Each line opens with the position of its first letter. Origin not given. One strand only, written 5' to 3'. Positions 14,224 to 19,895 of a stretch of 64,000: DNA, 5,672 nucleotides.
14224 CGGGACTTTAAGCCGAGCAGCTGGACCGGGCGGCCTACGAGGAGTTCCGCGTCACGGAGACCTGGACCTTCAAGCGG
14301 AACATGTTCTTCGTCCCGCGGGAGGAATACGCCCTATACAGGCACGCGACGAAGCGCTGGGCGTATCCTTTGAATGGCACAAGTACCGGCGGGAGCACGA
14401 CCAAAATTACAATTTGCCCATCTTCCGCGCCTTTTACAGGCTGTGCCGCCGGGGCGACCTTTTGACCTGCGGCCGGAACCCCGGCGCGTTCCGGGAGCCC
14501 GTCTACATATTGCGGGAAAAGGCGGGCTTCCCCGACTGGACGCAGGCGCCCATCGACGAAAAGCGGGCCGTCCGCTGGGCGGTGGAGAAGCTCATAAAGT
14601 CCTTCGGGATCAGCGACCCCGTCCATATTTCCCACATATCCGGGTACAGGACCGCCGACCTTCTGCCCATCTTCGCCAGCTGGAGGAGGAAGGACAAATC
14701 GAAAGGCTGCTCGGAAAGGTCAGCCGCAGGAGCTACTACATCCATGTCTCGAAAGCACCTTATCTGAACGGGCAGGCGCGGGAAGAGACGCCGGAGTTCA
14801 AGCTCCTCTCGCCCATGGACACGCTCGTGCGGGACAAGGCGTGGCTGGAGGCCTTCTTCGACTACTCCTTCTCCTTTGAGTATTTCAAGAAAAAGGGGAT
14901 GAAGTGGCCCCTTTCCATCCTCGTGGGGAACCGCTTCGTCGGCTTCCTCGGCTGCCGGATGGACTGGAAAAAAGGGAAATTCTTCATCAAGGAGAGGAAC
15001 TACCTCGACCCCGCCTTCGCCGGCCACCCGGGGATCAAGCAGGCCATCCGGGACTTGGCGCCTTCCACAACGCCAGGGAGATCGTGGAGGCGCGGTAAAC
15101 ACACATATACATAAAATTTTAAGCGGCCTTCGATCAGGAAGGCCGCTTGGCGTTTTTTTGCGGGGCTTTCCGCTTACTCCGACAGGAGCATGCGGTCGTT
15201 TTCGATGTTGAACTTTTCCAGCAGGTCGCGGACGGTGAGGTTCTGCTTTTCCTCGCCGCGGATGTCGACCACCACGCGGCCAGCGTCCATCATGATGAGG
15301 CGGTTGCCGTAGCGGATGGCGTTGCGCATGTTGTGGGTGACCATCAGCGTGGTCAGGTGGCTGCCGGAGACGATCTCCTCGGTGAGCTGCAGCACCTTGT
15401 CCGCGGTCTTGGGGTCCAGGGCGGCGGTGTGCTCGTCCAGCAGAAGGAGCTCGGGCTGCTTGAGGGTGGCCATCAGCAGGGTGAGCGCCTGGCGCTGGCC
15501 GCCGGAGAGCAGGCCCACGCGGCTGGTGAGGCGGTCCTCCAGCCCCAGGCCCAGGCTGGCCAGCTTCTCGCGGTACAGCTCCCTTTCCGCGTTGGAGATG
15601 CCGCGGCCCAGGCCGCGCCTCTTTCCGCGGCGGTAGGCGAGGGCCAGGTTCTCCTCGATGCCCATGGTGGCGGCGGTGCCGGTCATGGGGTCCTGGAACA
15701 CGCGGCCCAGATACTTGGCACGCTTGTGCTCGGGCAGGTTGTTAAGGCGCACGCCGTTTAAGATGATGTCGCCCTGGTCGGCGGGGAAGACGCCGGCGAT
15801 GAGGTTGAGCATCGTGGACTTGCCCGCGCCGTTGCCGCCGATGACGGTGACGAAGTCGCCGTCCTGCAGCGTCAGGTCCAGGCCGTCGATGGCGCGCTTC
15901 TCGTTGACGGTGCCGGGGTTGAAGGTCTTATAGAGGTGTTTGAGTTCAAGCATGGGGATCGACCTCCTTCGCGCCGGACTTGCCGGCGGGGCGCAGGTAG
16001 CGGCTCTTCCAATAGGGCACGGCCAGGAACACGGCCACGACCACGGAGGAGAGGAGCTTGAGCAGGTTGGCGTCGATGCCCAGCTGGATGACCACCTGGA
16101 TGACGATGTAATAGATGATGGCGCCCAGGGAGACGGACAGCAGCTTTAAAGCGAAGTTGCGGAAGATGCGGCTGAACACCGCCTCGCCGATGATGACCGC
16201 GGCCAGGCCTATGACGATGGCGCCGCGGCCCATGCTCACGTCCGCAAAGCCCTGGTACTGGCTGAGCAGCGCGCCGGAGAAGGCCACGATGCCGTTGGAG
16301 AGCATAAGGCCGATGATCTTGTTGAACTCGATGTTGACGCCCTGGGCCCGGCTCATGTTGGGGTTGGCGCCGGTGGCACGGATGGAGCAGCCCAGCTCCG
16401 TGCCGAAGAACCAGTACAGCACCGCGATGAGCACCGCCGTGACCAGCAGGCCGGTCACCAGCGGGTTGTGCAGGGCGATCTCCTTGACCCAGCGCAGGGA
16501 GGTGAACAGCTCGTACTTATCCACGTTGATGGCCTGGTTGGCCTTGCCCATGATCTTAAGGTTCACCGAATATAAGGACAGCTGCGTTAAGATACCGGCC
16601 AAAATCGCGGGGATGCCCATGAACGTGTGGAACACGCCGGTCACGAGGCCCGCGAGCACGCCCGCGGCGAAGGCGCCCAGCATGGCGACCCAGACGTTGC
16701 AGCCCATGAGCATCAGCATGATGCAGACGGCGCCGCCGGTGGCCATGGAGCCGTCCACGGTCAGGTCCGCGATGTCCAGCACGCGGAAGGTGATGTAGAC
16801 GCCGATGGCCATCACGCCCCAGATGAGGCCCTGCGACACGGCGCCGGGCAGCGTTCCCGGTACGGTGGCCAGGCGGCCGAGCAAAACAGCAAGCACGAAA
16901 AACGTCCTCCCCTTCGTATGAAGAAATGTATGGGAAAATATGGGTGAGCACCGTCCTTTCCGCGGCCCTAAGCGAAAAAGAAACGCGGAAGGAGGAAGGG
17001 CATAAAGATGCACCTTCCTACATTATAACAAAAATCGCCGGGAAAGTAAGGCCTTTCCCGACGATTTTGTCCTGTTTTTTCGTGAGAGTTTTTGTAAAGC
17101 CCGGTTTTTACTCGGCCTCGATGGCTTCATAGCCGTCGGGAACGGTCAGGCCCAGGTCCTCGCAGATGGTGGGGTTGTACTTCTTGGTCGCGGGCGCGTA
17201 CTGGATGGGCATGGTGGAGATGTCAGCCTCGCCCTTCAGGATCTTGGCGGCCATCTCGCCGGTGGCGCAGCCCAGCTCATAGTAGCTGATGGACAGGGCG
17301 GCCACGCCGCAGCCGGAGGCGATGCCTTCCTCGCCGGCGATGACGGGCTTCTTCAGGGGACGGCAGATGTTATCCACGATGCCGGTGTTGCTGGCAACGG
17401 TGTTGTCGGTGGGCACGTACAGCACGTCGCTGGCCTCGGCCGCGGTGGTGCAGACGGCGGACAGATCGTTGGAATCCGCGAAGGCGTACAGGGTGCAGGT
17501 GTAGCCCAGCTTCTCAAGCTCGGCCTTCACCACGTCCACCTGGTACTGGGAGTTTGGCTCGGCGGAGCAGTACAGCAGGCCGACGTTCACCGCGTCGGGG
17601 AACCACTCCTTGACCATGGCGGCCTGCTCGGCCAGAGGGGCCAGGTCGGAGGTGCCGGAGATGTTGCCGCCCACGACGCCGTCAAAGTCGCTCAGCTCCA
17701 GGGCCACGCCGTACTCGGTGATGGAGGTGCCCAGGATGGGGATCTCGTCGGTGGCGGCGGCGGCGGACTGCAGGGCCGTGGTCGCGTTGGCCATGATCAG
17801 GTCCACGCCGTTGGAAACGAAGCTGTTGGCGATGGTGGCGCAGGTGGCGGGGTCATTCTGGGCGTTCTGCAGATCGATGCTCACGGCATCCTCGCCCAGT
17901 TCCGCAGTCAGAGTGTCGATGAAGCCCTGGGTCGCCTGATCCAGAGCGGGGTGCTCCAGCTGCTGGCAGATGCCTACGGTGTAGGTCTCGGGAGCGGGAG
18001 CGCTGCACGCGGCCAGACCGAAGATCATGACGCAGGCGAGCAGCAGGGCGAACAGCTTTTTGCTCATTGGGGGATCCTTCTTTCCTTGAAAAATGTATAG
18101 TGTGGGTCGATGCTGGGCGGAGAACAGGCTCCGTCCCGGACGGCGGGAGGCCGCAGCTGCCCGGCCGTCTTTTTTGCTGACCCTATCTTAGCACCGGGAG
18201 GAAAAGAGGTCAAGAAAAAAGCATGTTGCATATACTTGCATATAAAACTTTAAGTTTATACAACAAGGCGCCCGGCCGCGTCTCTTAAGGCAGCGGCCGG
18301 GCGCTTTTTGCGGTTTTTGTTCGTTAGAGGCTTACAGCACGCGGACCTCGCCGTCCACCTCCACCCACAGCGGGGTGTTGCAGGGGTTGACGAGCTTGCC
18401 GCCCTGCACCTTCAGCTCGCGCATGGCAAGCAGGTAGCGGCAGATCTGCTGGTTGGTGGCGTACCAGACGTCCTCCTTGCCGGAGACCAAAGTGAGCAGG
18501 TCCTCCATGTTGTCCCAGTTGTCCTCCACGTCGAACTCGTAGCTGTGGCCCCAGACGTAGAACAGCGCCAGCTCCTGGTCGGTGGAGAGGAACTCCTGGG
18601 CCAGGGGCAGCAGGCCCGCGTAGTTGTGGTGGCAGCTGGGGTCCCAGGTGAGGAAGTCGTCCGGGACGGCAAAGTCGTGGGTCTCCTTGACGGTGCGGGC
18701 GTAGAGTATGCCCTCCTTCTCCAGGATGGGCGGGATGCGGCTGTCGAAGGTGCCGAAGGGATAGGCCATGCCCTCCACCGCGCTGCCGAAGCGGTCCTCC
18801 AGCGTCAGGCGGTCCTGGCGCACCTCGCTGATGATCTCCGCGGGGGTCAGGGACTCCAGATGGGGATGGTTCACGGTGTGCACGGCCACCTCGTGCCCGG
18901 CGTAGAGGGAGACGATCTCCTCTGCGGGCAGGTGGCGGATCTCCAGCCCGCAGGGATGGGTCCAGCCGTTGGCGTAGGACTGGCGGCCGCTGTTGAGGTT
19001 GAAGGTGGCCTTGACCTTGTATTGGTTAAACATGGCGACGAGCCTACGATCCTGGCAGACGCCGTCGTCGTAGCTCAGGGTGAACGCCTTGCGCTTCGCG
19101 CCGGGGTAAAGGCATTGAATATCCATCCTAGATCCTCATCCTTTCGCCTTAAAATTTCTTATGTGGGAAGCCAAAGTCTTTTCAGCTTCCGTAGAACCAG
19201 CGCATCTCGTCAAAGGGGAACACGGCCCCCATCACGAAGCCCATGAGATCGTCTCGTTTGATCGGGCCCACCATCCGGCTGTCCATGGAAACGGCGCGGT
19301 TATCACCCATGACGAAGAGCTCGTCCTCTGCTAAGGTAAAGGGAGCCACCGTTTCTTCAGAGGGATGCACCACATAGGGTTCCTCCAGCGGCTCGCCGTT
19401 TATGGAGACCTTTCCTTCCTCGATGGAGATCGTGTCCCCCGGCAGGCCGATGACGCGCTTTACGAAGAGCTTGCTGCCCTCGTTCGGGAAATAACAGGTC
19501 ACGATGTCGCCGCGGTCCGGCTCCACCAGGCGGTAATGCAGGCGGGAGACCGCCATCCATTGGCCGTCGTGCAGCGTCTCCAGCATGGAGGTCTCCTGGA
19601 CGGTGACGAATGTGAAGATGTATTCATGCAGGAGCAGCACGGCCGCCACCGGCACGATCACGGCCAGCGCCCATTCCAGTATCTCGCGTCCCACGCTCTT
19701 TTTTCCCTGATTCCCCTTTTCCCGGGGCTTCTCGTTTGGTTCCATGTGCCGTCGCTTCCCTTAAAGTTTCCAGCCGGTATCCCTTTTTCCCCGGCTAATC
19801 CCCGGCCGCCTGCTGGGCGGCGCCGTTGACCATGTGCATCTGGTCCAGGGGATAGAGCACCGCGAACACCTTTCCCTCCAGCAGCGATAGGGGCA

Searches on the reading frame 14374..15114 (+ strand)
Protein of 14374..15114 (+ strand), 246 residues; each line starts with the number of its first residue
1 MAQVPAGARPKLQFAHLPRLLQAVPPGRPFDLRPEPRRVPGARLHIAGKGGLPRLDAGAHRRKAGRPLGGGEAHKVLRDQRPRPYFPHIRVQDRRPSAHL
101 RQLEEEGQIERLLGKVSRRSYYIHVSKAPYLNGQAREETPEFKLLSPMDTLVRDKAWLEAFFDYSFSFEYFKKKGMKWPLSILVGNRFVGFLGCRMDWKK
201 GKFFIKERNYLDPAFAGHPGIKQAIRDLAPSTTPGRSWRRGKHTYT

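Call 10: search_protein_families(library=pfam, proteins=[window:14374-15114:+])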
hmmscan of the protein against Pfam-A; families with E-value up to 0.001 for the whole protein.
window:14374-15114:+ (246 aa): 1 family
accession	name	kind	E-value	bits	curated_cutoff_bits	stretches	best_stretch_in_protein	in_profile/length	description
PF06224.18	AlkZ-like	-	1.6e-06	28.5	25.9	1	98-213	203-314/329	DNA glycosylase AlkZ-like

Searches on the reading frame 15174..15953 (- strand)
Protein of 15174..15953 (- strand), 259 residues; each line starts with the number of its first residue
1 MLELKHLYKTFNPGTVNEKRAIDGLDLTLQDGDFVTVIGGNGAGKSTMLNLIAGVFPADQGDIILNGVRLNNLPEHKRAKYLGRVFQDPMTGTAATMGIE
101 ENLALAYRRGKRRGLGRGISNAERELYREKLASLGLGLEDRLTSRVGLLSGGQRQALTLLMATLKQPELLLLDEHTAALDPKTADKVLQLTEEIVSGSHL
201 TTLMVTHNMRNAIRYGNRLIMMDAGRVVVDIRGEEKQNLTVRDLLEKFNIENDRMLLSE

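Call 11: search_protein_families(library=pfam, proteins=[window:15174-15953:-])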
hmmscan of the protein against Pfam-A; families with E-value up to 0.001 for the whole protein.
window:15174-15953:- (259 aa): 3 families
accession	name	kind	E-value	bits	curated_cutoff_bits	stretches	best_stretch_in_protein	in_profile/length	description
PF00005.33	ABC_tran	-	5.8e-25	88.9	25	1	23-177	2-137/137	ABC transporter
PF02463.25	SMC_N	-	8.6e-07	29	40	1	33-209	25-201/220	RecF/RecN/SMC N terminal domain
PF13304.12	AAA_21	-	4.9e-05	24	27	0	145-208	234-299/304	AAA domain, putative AbiEii toxin, Type IV TA system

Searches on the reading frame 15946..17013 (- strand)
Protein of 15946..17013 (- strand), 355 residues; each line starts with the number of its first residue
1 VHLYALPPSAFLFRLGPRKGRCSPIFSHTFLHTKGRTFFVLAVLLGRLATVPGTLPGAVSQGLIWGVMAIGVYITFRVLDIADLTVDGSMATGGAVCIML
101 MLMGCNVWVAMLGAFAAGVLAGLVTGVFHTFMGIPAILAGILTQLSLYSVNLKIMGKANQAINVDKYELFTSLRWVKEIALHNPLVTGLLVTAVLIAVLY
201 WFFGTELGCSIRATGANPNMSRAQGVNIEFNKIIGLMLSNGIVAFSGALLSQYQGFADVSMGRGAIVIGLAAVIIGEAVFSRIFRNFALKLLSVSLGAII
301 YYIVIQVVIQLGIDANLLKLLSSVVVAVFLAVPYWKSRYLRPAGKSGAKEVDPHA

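Call 11: search_protein_families(library=pfam, proteins=[window:15946-17013:-])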
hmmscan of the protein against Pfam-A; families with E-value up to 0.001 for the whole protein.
window:15946-17013:- (355 aa): 1 family
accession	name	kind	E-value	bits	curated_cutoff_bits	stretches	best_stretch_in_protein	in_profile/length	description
PF02653.21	BPD_transp_2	-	2.1e-25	89.9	26.8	1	60-326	7-265/269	Branched-chain amino acid transport system / permease component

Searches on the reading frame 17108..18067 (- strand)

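Call 11: search_protein_families(library=pfam, proteins=[window:17108-18067:-])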
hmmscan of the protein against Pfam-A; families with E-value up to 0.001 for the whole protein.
window:17108-18067:- (319 aa): 2 families
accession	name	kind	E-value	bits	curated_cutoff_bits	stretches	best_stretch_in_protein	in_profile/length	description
PF04392.18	ABC_sub_bind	-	1.8e-54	185.4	25.9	1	31-311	2-283/293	ABC transporter substrate binding protein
PF13407.12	Peripla_BP_4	-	0.00011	22.3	35.1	0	43-104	14-200/258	Periplasmic binding protein domain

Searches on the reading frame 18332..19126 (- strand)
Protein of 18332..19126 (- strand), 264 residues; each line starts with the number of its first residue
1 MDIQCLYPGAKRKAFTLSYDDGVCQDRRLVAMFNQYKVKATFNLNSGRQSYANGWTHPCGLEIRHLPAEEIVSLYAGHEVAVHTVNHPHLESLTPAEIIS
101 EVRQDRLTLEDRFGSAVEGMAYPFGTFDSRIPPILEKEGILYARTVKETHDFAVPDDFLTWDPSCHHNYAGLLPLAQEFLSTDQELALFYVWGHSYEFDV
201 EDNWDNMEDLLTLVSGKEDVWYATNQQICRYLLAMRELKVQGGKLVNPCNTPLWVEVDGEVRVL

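Call 11: search_protein_families(library=pfam, proteins=[window:18332-19126:-])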
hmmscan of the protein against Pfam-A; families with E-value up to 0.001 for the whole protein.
window:18332-19126:- (264 aa): 1 family
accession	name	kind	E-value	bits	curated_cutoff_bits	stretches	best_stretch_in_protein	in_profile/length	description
PF01522.26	Polysacc_deac_1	-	2.3e-18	66.8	23.1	1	11-140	5-121/124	Polysaccharide deacetylase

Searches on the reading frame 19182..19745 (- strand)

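Call 11: search_protein_families(library=pfam, proteins=[window:19182-19745:-])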
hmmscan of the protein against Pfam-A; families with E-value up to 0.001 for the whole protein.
window:19182-19745:- (187 aa): 1 family
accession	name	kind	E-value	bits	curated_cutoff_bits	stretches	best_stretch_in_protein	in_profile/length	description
PF10502.14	Peptidase_S26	-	6.9e-43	147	22.9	1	23-171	2-163/168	Signal peptidase, peptidase S26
